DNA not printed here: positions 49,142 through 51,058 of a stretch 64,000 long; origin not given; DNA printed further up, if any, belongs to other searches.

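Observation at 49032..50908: Two unknown proteins (538 aa + 91 aa) translationally coupled downstream of an ABC ATPase and abutting the R-M island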

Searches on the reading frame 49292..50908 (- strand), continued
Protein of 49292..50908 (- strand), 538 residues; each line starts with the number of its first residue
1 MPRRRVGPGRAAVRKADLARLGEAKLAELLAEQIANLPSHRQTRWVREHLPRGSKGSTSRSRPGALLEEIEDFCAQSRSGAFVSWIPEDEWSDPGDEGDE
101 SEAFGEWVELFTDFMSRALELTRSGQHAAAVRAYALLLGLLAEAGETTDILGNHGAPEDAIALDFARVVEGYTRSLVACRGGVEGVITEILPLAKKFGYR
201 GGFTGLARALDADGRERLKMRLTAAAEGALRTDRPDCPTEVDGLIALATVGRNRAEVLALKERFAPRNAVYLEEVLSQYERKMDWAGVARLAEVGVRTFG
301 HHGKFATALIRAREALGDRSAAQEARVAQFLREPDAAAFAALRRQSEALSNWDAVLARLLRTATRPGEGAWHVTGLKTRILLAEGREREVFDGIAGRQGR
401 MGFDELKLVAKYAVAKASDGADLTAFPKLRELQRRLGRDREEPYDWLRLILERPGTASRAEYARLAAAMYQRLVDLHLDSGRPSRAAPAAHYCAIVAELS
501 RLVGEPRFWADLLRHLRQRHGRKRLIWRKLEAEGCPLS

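Call 90: get_annotated_region(hit=H34, flank=4000)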
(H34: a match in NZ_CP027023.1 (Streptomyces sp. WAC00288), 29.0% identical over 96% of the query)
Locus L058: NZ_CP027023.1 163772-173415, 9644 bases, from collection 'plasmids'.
description: Streptomyces sp. WAC00288 plasmid p1, complete sequence
organism: Streptomyces sp. WAC00288 (NCBI taxid 2094021)
taxonomy: Bacteria; Actinomycetota; Actinomycetes; Kitasatosporales; Streptomycetaceae; Streptomyces; Streptomyces sp. WAC00288
host: -; source: Culture,soil; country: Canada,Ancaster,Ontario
typing (MOB-suite, as given by PLSDB): non-mobilizable
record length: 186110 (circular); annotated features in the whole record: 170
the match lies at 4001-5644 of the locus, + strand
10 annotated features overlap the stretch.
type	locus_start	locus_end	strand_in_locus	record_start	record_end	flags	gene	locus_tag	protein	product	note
CDS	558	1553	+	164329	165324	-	-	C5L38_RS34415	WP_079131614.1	bifunctional DNA primase/polymerase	-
CDS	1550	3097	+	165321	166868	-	-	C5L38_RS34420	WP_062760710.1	phage/plasmid primase, P4 family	GO:0006260 - DNA replication [Evidence IEA]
CDS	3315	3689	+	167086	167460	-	-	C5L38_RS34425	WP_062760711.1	DUF6009 family protein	-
CDS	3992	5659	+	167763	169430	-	-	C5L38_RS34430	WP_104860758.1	DUF6880 family protein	-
CDS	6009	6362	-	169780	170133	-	-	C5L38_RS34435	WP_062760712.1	hypothetical protein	-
CDS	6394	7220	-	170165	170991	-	-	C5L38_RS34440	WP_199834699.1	IS5 family transposase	-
CDS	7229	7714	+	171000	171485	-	-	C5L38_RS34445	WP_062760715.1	hypothetical protein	-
CDS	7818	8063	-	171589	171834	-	-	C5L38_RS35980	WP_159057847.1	hypothetical protein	-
CDS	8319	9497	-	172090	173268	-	-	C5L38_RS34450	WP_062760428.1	Wadjet anti-phage system protein JetD domain-containing protein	-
CDS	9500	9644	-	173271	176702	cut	-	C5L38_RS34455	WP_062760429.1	SbcC/MukB-like Walker B domain-containing protein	-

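Call 92: search_protein_families(library=pfam, proteins=[L050:761-4945:+, L046:3496-4536:+, L055:3995-4801:+, L055:4788-5567:+, L055:3580-3972:+, L047:3889-4248:+, L047:4245-4739:+, L048:1563-4889:+, L051:4029-4505:-], max_evalue=0.01)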
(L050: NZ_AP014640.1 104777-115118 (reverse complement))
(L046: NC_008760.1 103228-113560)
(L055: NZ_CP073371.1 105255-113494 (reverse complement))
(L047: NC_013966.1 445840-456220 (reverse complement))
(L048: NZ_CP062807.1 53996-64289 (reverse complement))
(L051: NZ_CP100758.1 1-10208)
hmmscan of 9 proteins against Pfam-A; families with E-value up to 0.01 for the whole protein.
L050:761-4945:+ (1394 aa): 0 families

L046:3496-4536:+ (346 aa): 0 families

L055:3995-4801:+ (268 aa): 1 family
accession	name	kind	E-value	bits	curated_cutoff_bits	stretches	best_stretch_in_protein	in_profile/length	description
PF04434.22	SWIM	-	4.3e-07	29.8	19.6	1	49-83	1-36/38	SWIM zinc finger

L055:4788-5567:+ (259 aa): 1 family
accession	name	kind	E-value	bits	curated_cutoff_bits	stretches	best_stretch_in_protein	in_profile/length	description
PF07929.16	PRiA4_ORF3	-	0.00011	22.4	26.6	1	126-232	15-111/173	Plasmid pRiA4b ORF-3-like protein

L055:3580-3972:+ (130 aa): 1 family
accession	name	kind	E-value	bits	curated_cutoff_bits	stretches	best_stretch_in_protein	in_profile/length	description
PF09369.15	MZB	-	3.9e-22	79.2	24.2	1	13-91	2-80/80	MrfA Zn-binding domain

L047:3889-4248:+ (119 aa): 0 families

L047:4245-4739:+ (164 aa): 3 families
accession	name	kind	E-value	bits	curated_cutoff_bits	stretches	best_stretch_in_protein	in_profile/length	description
PF13248.11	Zn_ribbon_3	-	0.00017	21.3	27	1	140-162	3-25/26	zinc-ribbon domain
PF12773.13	DZR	-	0.00081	19.9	27.3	1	139-160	24-45/45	Double zinc ribbon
PF17032.10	Zn_ribbon_15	-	0.0048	18.1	28.9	1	138-160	51-73/73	zinc-ribbon family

L048:1563-4889:+ (1108 aa): 5 families
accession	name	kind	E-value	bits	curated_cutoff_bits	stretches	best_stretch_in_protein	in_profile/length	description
PF00176.29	SNF2-rel_dom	-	4.2e-71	239.8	24.9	1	627-907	1-290/290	SNF2-related domain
PF00271.37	Helicase_C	-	1.3e-23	83.8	23.5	1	921-1030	2-110/110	Helicase conserved C-terminal domain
PF00270.35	DEAD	-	4.8e-08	33.4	26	1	644-778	16-160/167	DEAD/DEAH box helicase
PF04851.21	ResIII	-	5.2e-08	33.4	22.5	1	622-778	2-162/164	Type III restriction enzyme, res subunit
PF04434.22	SWIM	-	0.00035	20.5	19.6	1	69-88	13-36/38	SWIM zinc finger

L051:4029-4505:- (158 aa): 1 family
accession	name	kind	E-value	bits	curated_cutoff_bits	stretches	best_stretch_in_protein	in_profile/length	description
PF09674.15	DUF2400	-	0.0072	16.8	25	1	82-157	69-143/225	Protein of unknown function (DUF2400)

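Call 94: get_annotated_region(hit=H32, flank=3000)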
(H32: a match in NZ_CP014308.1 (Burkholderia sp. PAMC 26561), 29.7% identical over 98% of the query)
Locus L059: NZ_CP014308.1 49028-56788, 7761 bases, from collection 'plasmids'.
description: Burkholderia sp. PAMC 26561 plasmid unnamed1, complete sequence
organism: Burkholderia sp. PAMC 26561 (NCBI taxid 1795043)
taxonomy: Bacteria; Pseudomonadota; Betaproteobacteria; Burkholderiales; Burkholderiaceae; Burkholderia; Burkholderia sp. PAMC 26561
host: -; source: single cell,lichen; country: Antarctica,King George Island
typing (MOB-suite, as given by PLSDB): non-mobilizable
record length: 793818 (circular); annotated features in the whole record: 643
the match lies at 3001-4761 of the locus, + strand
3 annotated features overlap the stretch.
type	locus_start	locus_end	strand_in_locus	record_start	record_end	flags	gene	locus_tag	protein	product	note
CDS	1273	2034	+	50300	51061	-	-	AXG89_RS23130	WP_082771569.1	EAL domain-containing protein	-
CDS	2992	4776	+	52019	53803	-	-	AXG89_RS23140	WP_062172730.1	DUF6880 family protein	-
CDS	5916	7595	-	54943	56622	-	-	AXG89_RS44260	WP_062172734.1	methyl-accepting chemotaxis protein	GO:0007165 - signal transduction [Evidence IEA]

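Call 95: get_annotated_region(hit=H35, flank=3000)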
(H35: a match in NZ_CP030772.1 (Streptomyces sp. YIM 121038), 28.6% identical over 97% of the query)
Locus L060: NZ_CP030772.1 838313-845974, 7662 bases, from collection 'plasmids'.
description: Streptomyces sp. YIM 121038 plasmid pSSP121038, complete sequence
organism: Streptomyces sp. YIM 121038 (NCBI taxid 2136401)
taxonomy: Bacteria; Actinomycetota; Actinomycetes; Kitasatosporales; Streptomycetaceae; Streptomyces; Streptomyces sp. YIM 121038
host: -; source: pure culture,soil; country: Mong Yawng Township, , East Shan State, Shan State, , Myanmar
typing (MOB-suite, as given by PLSDB): non-mobilizable
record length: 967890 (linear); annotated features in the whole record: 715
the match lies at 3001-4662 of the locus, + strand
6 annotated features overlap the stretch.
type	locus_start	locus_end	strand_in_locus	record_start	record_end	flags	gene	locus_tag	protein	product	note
CDS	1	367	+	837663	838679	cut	-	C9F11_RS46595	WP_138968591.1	terpene synthase family protein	GO:0046246 - terpene biosynthetic process [Evidence IEA]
CDS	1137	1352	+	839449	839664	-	-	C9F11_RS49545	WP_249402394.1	transposase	GO:0006313 - DNA transposition [Evidence IEA]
CDS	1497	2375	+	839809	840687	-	-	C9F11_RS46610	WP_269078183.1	IS3 family transposase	-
CDS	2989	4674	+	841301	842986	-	-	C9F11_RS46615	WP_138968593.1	hypothetical protein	-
CDS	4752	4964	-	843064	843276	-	-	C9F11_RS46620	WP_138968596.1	hypothetical protein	-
CDS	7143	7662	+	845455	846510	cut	-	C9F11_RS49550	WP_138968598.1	IS3 family transposase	-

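Call 96: get_annotated_region(hit=H36, flank=3000)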
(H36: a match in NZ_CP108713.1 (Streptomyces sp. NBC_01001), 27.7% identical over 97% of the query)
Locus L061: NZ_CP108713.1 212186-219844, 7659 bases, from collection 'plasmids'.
description: Streptomyces sp. NBC_01001 plasmid unnamed2, complete sequence
organism: Streptomyces sp. NBC_01001 (NCBI taxid 2903713)
taxonomy: Bacteria; Actinomycetota; Actinomycetes; Kitasatosporales; Streptomycetaceae; Streptomyces; Streptomyces sp. NBC 01001
host: -; source: -; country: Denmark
typing (MOB-suite, as given by PLSDB): non-mobilizable
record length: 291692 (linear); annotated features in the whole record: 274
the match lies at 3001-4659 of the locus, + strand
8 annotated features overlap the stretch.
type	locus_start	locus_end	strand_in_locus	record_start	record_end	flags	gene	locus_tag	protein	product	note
CDS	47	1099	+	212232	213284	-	-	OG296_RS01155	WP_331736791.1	type III polyketide synthase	-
CDS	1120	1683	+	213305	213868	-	-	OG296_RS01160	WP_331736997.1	cupin domain-containing protein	-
CDS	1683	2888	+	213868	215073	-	-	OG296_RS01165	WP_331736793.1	cytochrome P450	-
CDS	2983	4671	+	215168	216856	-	-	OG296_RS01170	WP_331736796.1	SWIM zinc finger family protein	-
CDS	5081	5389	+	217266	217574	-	-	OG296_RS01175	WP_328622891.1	phosphoglycerate mutase family protein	-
CDS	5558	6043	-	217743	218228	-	-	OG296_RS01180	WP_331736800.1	hypothetical protein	-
CDS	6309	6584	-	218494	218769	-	-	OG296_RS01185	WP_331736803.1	hypothetical protein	-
CDS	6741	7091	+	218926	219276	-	-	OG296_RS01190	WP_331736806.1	hypothetical protein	-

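Call 97: get_annotated_region(hit=H38, flank=3000)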
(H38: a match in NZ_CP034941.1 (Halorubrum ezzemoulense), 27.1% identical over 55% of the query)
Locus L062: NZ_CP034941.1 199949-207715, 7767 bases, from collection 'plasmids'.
description: Halorubrum ezzemoulense strain Fb21 plasmid megaplasmid, complete sequence
organism: Halorubrum ezzemoulense (NCBI taxid 337243)
taxonomy: Archaea; Euryarchaeota; Halobacteria; Halobacteriales; Haloferacaceae; Halorubrum; Halorubrum ezzemoulense
host: -; source: Cell Culture,Hypersaline Lake; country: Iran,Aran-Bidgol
typing (MOB-suite, as given by PLSDB): non-mobilizable
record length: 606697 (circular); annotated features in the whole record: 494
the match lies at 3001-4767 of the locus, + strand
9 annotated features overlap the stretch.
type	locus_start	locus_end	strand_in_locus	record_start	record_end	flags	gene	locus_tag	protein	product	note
CDS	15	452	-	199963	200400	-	-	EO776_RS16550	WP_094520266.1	TRAM domain-containing protein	-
CDS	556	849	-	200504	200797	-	-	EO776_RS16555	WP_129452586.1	hypothetical protein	-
CDS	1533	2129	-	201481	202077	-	-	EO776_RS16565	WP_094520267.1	hypothetical protein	-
CDS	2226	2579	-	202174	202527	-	-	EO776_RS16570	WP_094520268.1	hypothetical protein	-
CDS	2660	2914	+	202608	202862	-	-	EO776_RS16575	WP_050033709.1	hypothetical protein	-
CDS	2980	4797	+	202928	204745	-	-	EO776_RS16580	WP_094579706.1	SWIM zinc finger family protein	-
CDS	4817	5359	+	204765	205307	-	-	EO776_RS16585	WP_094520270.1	hypothetical protein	-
CDS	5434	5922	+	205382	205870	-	-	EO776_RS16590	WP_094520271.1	hypothetical protein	-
CDS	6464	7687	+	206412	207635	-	-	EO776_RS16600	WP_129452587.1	RNA-guided endonuclease TnpB family protein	-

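Call 107: search_protein_families(library=phrogs, proteins=[window:49292-50908:-, P0038, L009:10023-10439:+, P0234, L016:5061-5558:+], max_evalue=0.01)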
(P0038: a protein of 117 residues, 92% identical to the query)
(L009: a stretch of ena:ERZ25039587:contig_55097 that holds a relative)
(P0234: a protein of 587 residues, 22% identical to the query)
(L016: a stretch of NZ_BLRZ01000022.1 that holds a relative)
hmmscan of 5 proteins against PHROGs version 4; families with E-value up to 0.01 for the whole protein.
window:49292-50908:- (538 aa): 0 families

P0038 (117 aa): 0 families

L009:10023-10439:+ (138 aa): 0 families

P0234 (587 aa): 0 families

L016:5061-5558:+ (165 aa): 0 families

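Call 109: search_protein_families(library=pfam, proteins=[L024:2677-5658:+, L020:2111-2386:-, L020:2350-2784:-, L062:4817-5359:+, L062:5434-5922:+, L055:6053-6361:+, L010:9751-10593:+], max_evalue=0.01)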
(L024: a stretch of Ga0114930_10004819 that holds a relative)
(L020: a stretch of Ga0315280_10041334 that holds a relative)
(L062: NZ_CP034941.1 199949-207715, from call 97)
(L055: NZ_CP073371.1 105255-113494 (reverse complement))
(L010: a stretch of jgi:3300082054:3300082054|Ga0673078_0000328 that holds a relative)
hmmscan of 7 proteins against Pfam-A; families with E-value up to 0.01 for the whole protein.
L024:2677-5658:+ (994 aa): 10 families
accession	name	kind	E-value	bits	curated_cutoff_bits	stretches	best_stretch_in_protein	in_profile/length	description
PF00271.37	Helicase_C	-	6.7e-17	62.2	23.5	1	666-787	10-108/110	Helicase conserved C-terminal domain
PF00176.29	SNF2-rel_dom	-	7.7e-16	58.5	24.9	1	238-406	1-186/290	SNF2-related domain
PF13091.12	PLDc_2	-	1.1e-13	51.6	27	1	32-178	10-132/132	PLD-like domain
PF04851.21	ResIII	-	5e-08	33.5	22.5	1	238-384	7-163/164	Type III restriction enzyme, res subunit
PF09565.16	RE_NgoFVII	-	3.7e-07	30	23.8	1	97-181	64-152/162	NgoFVII restriction endonuclease N-terminal PLD domain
PF13401.12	AAA_22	-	2.4e-05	25.1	27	1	261-374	13-114/130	AAA domain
PF20720.3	nSTAND3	-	0.00071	19.7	27.2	1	240-291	4-52/155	Novel STAND NTPase 3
PF00270.35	DEAD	-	0.0012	19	26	0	255-386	16-162/167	DEAD/DEAH box helicase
PF22590.2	Cas3-like_C_2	-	0.0032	18.1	27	0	697-788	31-104/106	CRISPR-associated nuclease/helicase Cas3, C-terminal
PF12846.13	AAA_10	-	0.0043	16.6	27.5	0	255-305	23-72/362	AAA-like domain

L020:2111-2386:- (92 aa): 1 family
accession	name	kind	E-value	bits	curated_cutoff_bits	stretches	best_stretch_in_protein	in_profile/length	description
PF01934.22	HepT-like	-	2.5e-09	37.3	23.5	1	5-83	41-118/120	Ribonuclease HepT-like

L020:2350-2784:- (145 aa): 3 families
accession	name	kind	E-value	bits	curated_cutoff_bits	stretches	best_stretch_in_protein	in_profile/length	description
PF18765.7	Polbeta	-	3.5e-18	66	26.9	1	12-109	3-92/93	Polymerase beta, Nucleotidyltransferase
PF01909.29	NTP_transf_2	-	3.9e-12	46.8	21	1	11-100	3-88/93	Nucleotidyltransferase domain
PF22600.2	MTPAP-like_central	-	0.00056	20.5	27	1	7-53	28-70/139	Poly(A) RNA polymerase, mitochondrial-like, central palm domain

L062:4817-5359:+ (180 aa): 0 families

L062:5434-5922:+ (162 aa): 0 families

L055:6053-6361:+ (102 aa): 0 families

L010:9751-10593:+ (280 aa): 0 families
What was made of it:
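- L024: large gene followed by PLD-SNF2 (call 109).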
